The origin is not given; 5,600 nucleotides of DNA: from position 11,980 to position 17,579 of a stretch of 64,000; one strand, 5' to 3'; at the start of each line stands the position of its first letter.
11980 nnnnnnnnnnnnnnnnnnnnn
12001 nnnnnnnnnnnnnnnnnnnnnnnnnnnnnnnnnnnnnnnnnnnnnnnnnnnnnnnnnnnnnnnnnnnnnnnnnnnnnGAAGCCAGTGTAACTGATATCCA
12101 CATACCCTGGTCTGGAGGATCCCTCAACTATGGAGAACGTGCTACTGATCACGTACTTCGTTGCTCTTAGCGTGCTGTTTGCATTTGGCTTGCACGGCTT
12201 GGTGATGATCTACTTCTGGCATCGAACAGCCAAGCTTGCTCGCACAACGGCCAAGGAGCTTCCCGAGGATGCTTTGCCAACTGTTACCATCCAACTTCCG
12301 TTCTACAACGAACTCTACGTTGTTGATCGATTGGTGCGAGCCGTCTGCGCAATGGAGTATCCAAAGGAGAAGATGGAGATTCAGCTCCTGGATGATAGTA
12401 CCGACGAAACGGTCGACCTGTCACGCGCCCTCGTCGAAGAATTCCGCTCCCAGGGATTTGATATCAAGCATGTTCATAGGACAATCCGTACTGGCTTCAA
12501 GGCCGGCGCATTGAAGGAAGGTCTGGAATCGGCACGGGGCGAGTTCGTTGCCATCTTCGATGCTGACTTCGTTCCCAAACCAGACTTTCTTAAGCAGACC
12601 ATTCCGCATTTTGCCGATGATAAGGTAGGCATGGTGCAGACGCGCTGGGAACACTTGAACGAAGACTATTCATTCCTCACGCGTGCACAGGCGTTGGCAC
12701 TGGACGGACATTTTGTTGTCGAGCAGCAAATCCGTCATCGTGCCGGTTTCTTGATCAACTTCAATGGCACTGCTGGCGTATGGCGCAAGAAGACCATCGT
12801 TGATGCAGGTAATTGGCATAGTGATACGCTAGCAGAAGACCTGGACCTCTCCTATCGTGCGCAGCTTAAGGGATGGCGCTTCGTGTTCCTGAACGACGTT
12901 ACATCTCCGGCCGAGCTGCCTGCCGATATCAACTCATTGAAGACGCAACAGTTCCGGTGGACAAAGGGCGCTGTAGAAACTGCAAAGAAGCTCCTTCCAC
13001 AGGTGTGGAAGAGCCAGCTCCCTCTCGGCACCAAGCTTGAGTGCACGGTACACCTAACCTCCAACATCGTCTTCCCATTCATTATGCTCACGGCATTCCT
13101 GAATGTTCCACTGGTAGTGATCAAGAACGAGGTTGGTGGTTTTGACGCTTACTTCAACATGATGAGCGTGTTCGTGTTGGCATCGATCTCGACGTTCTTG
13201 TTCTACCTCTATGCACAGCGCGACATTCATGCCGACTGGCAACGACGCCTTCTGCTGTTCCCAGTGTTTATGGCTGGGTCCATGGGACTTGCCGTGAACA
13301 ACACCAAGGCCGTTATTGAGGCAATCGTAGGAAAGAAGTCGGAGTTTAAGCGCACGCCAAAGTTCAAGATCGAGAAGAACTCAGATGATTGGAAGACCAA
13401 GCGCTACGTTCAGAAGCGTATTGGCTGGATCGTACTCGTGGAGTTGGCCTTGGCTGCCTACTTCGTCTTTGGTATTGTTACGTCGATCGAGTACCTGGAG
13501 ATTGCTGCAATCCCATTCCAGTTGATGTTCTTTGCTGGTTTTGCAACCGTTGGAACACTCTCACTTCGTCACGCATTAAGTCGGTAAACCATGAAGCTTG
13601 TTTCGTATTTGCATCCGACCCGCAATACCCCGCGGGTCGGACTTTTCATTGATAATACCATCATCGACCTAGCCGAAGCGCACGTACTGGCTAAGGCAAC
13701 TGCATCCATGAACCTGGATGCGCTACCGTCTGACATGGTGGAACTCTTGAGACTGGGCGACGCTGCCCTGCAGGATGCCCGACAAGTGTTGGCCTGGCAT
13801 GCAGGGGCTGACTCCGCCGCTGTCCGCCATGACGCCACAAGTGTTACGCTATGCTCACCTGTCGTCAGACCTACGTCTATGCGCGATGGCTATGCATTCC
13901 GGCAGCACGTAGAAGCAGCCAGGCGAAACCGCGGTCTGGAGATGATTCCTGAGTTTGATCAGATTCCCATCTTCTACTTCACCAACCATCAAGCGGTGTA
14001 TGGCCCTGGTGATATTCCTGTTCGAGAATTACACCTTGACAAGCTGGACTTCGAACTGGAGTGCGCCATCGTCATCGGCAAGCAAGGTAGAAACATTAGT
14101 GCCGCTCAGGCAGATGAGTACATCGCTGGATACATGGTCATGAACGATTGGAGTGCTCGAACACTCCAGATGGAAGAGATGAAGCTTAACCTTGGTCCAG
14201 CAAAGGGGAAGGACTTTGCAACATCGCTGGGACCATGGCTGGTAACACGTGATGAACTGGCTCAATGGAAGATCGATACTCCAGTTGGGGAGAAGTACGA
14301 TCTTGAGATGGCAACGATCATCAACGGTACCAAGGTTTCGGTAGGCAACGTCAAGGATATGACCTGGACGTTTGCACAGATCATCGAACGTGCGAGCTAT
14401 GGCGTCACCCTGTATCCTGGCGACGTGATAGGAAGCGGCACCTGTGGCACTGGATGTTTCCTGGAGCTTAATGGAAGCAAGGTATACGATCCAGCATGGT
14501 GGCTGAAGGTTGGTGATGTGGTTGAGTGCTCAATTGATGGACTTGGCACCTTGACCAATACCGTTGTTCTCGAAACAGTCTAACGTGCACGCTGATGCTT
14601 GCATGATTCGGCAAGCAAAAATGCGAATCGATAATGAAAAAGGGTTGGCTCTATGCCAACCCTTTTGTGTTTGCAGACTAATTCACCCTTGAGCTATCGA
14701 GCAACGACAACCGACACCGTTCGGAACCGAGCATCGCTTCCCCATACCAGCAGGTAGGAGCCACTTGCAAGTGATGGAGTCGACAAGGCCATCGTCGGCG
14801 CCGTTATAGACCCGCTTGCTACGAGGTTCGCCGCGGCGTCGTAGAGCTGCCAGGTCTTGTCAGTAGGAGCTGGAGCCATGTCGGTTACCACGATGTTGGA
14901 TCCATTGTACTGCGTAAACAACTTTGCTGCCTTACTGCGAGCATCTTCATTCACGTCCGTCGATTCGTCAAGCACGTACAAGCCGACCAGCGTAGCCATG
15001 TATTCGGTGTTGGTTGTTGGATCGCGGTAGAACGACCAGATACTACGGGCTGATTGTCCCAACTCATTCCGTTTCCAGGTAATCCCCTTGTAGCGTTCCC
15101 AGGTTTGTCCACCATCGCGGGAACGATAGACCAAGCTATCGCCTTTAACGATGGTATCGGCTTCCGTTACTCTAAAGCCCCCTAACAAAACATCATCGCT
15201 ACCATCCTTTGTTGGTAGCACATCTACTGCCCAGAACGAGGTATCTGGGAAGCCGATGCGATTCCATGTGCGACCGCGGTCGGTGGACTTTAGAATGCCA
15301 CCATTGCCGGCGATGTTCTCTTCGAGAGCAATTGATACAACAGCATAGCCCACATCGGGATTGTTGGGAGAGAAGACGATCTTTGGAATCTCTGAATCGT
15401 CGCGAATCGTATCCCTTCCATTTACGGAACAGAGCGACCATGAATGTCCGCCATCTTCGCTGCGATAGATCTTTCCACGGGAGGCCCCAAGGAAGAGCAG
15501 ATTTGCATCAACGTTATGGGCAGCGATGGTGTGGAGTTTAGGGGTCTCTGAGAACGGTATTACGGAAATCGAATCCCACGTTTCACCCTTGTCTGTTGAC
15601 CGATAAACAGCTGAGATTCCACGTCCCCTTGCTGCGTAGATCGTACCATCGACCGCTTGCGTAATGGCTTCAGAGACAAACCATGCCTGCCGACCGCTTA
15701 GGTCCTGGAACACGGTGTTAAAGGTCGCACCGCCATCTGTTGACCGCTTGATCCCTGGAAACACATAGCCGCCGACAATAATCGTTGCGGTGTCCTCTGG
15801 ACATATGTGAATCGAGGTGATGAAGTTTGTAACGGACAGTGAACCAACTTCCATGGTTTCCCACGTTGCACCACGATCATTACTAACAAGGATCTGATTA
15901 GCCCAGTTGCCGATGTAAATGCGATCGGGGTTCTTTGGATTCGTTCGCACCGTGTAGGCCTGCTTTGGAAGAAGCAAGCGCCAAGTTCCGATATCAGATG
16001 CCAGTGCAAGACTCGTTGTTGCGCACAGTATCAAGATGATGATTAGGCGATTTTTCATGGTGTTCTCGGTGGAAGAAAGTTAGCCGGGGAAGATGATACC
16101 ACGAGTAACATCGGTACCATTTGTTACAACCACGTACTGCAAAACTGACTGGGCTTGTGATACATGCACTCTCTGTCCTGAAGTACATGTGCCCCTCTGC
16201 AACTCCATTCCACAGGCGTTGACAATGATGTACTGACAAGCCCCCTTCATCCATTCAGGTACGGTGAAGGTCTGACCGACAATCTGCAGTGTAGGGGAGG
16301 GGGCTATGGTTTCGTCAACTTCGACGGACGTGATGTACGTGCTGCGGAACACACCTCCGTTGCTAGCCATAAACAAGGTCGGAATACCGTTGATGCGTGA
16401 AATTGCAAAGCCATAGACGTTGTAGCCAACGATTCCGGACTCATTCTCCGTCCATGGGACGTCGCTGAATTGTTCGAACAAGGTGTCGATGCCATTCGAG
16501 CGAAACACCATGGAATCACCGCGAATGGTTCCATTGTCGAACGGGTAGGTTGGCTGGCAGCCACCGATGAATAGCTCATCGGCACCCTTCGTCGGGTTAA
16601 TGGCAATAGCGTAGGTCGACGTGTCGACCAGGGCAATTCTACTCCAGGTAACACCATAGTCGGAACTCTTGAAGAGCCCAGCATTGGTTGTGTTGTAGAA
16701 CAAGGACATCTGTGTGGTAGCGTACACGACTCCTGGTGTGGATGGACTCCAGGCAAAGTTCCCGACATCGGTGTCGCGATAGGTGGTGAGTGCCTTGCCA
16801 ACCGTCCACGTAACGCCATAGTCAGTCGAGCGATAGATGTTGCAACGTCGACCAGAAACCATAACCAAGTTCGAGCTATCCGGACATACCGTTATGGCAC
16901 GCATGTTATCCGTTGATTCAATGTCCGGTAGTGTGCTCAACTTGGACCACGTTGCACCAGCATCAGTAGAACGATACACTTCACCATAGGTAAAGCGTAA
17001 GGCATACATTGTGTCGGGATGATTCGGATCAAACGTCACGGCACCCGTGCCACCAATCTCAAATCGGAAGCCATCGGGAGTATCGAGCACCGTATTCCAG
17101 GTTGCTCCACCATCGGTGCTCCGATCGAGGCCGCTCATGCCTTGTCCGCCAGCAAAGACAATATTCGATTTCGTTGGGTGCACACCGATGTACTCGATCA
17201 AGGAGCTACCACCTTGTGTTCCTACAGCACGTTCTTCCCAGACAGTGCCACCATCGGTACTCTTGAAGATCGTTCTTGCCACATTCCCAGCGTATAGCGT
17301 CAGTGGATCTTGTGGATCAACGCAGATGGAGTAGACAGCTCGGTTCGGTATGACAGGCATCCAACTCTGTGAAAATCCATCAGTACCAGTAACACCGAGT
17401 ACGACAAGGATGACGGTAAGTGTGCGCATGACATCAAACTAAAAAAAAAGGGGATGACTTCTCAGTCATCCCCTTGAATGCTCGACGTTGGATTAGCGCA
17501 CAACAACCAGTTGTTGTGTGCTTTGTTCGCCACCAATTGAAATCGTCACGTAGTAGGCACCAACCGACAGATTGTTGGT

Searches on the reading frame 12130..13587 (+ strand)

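Call 6: search_protein_families(library=pfam, proteins=[window:12130-13587:+], max_evalue=0.001)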
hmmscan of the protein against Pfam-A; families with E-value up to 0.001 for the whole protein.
window:12130-13587:+ (485 aa): 4 families
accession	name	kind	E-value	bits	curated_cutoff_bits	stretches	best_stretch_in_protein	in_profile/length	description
PF13641.12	Glyco_tranf_2_3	-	4.6e-25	89.4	27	1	52-280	3-230/230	Glycosyltransferase like family 2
PF00535.33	Glycos_transf_2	-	2.8e-20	73.3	23.3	1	55-188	3-130/168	Glycosyl transferase family 2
PF13632.12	Glyco_trans_2_3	-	6.9e-18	65.6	27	1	140-323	2-165/198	Glycosyl transferase family group 2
PF13506.12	Glyco_transf_21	-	1.3e-10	41.4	21.7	1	121-279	15-174/174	Glycosyl transferase family 21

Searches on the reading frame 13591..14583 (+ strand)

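Call 6: search_protein_families(library=pfam, proteins=[window:13591-14583:+], max_evalue=0.001)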
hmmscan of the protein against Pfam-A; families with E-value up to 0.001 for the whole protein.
window:13591-14583:+ (330 aa): 1 family
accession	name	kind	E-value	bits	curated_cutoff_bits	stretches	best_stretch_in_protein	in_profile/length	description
PF01557.24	FAA_hydrolase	-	3.8e-60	203.6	23.9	1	98-326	4-214/214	Fumarylacetoacetate (FAA) hydrolase C-terminal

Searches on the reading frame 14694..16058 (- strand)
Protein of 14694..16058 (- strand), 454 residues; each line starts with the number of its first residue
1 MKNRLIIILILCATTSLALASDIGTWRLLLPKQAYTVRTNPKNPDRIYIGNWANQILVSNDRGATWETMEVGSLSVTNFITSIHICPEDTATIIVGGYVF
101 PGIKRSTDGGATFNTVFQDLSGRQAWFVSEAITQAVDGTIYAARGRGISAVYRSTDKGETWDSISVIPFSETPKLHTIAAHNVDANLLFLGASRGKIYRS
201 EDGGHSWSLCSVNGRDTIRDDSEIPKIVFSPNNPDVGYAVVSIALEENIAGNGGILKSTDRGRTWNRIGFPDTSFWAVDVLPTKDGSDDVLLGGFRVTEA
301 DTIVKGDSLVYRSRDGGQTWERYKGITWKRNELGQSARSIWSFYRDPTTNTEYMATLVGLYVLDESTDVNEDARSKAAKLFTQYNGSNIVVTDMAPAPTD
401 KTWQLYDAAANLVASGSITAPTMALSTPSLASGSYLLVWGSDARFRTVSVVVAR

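Call 7: search_protein_families(library=pfam, proteins=[window:14694-16058:-], max_evalue=0.001)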
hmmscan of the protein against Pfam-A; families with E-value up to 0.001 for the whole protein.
window:14694-16058:- (454 aa): 6 families
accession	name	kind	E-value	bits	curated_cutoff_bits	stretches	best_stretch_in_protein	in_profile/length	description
PF15902.12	Sortilin-Vps10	-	2.1e-28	99.7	33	4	150-268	2-112/446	Sortilin, neurotensin receptor 3,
PF02012.26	BNR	-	2.6e-11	42.1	27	0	311-322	1-12/12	BNR/Asp-box repeat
PF14870.12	PSII_BNR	-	3.4e-09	36.8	27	0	150-210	83-140/303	Photosynthesis system II assembly factor YCF48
PF13088.12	BNR_2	-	2.9e-08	33.8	31.4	0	104-211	85-202/277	BNR repeat-like domain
PF24316.1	Tli3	-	4.7e-06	27.4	27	0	147-178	83-118/129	T6SS Tli3 immunity protein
PF15899.11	BNR_6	-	0.00031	21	27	0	58-67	3-12/14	BNR-Asp box repeat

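Call 10: search_protein_families(library=ncbifam, proteins=[window:14694-16058:-], max_evalue=1)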
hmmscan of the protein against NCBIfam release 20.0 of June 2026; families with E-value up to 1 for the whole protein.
window:14694-16058:- (454 aa): 4 families
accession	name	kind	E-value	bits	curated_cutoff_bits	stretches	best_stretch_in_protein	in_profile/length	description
NF045728.1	glycosyl_F510_1955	equivalog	5.5e-25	88.1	175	3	138-211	105-174/246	F510_1955 family glycosylhydrolase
NF010237.0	PRK13684.1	equivalog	1.3e-09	37.6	326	2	103-219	68-176/334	photosynthesis system II assembly factor Ycf48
NF047818.1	LIC11996_lipo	equivalog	0.014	14.5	350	0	150-166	342-359/422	LIC11996 family lipoprotein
NF050177.1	TapA_OM_Porphy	equivalog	0.073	11.8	500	0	395-446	486-537/544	TapA/TapC family T9SS-dependent outer membrane protein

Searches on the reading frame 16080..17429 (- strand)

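Call 7: search_protein_families(library=pfam, proteins=[window:16080-17429:-], max_evalue=0.001)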
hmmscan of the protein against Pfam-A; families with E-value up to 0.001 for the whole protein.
window:16080-17429:- (449 aa): 5 families
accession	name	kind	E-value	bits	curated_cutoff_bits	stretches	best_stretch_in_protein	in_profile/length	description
PF15902.12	Sortilin-Vps10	-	2.9e-22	79.5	33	3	150-266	2-113/446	Sortilin, neurotensin receptor 3,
PF02012.26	BNR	-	3.2e-09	35.8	27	0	152-163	1-12/12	BNR/Asp-box repeat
PF15899.11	BNR_6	-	5.6e-06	26.4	27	0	252-263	1-12/14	BNR-Asp box repeat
PF13088.12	BNR_2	-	2.3e-05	24.3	31.4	0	192-278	78-166/277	BNR repeat-like domain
PF14870.12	PSII_BNR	-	5.9e-05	22.9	27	0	50-165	36-141/303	Photosynthesis system II assembly factor YCF48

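Call 10: search_protein_families(library=ncbifam, proteins=[window:16080-17429:-], max_evalue=1)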
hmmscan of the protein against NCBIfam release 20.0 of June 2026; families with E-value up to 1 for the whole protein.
window:16080-17429:- (449 aa): 4 families
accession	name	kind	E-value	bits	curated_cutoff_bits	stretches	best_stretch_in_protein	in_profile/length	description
NF045728.1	glycosyl_F510_1955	equivalog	3.2e-23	82.3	175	2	44-168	106-217/246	F510_1955 family glycosylhydrolase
NF010237.0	PRK13684.1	equivalog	0.00012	21.2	326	2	50-161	64-164/334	photosynthesis system II assembly factor Ycf48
NF053688.1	BamI_Bacteroidota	equivalog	0.00021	20.7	370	1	45-213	221-398/452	BamI family beta-barrel-assembly machinery protein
NF052245.1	SorA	equivalog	0.19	10.4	600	1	89-114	309-334/396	SorA family sulfite dehydrogenase catalytic subunit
